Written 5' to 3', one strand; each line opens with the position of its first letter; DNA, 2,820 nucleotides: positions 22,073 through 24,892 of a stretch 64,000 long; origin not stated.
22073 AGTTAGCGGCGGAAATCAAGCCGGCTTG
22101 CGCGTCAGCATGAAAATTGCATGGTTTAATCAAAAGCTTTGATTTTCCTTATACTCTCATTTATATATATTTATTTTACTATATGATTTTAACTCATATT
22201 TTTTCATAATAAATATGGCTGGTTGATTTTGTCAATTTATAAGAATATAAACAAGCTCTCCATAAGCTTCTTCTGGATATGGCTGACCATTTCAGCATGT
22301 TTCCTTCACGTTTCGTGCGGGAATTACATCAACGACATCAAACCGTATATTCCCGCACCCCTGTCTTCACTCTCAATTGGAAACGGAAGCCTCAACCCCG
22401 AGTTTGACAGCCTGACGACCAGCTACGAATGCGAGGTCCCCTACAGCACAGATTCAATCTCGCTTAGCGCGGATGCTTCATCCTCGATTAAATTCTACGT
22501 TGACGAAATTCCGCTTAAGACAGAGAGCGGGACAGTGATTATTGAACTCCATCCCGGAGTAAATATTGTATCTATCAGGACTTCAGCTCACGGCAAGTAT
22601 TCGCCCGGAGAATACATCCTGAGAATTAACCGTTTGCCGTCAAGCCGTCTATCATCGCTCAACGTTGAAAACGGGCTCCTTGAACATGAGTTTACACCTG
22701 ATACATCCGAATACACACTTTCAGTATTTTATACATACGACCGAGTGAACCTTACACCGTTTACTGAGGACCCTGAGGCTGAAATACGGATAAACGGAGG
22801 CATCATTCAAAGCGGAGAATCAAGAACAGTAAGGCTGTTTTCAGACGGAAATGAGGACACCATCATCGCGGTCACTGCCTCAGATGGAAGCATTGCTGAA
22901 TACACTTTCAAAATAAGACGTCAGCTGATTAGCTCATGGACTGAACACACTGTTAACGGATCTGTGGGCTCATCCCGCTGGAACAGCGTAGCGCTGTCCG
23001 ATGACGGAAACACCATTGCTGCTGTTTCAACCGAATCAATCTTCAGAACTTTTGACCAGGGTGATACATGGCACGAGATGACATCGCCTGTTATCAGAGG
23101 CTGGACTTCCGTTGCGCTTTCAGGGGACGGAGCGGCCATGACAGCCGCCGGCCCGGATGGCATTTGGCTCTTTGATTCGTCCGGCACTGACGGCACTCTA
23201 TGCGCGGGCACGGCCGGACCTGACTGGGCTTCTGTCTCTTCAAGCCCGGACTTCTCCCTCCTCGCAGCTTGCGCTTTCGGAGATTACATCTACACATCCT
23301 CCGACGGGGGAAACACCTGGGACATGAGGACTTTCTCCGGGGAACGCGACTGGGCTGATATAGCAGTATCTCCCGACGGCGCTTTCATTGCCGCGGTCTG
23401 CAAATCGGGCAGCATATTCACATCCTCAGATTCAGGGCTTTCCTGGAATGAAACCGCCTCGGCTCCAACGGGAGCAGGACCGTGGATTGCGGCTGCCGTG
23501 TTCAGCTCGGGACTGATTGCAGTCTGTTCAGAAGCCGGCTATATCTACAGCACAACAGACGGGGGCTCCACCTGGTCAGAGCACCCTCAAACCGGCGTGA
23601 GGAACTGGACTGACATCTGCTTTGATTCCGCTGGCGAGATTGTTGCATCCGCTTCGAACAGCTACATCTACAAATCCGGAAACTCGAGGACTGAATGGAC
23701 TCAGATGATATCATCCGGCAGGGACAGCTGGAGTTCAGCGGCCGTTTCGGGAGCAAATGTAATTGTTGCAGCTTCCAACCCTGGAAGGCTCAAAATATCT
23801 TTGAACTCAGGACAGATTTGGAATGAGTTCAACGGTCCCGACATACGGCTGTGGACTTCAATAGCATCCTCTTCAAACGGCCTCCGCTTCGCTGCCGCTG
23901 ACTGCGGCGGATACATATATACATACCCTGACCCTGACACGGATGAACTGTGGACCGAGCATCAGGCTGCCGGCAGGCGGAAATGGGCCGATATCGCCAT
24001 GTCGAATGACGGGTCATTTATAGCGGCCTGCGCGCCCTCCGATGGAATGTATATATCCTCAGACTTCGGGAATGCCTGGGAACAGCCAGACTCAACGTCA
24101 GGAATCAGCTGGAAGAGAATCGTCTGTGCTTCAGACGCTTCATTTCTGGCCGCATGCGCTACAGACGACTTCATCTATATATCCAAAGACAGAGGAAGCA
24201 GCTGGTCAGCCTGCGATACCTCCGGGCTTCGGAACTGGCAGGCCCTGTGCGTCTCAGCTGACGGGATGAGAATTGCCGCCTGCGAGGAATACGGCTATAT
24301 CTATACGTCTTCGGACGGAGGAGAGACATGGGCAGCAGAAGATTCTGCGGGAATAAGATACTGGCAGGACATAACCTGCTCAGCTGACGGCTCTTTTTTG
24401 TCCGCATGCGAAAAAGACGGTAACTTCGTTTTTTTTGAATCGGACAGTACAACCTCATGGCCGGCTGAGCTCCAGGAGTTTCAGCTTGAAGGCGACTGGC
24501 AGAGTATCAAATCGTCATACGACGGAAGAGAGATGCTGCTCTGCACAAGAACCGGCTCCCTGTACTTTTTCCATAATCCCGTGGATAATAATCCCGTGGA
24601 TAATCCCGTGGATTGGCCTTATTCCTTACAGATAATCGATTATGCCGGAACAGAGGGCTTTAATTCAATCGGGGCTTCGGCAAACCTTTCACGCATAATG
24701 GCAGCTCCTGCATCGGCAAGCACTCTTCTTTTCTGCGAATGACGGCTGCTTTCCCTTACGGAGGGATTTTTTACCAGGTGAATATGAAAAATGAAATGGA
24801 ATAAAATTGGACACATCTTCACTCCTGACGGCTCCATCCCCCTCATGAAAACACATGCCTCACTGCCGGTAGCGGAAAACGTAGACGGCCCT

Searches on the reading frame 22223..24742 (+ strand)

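Call 4: search_protein_families(library=pfam, proteins=[window:22223-24742:+], max_evalue=0.1)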
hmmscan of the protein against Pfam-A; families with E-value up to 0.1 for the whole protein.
window:22223-24742:+ (839 aa): 8 families
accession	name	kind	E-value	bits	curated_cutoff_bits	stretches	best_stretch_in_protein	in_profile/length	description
PF12733.13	Cadherin-like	-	7.2e-26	90.9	24.2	2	143-234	1-89/89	Cadherin-like beta sandwich domain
PF14870.12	PSII_BNR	-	2.2e-15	57.2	27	2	356-626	40-273/303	Photosynthesis system II assembly factor YCF48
PF15902.12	Sortilin-Vps10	-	8.8e-13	48.3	33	2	356-461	3-118/446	Sortilin, neurotensin receptor 3,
PF23414.1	Beta-prop_EML_2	-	1.9e-09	37.7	90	0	670-745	40-115/266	Echinoderm microtubule-associated protein second beta-propeller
PF02012.26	BNR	-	0.00032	20.7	27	0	694-704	1-11/12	BNR/Asp-box repeat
PF15899.11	BNR_6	-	0.0011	19.3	27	0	610-621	2-13/14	BNR-Asp box repeat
PF24796.1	WDR55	-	0.0014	18.1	200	0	212-278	19-81/296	WDR55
PF00400.38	WD40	-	0.02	15.9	27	0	369-398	5-35/39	WD domain, G-beta repeat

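Call 49: search_protein_families(library=ncbifam, proteins=[window:22223-24742:+], max_evalue=0.01)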
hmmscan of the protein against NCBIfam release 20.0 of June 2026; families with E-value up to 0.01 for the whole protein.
window:22223-24742:+ (839 aa): 2 families
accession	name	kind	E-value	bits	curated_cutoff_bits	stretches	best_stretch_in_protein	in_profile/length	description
NF045728.1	glycosyl_F510_1955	equivalog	2.7e-26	92.3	175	2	357-513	75-233/246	F510_1955 family glycosylhydrolase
NF010237.0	PRK13684.1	equivalog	2.6e-11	43.2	326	2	355-493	67-207/334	photosynthesis system II assembly factor Ycf48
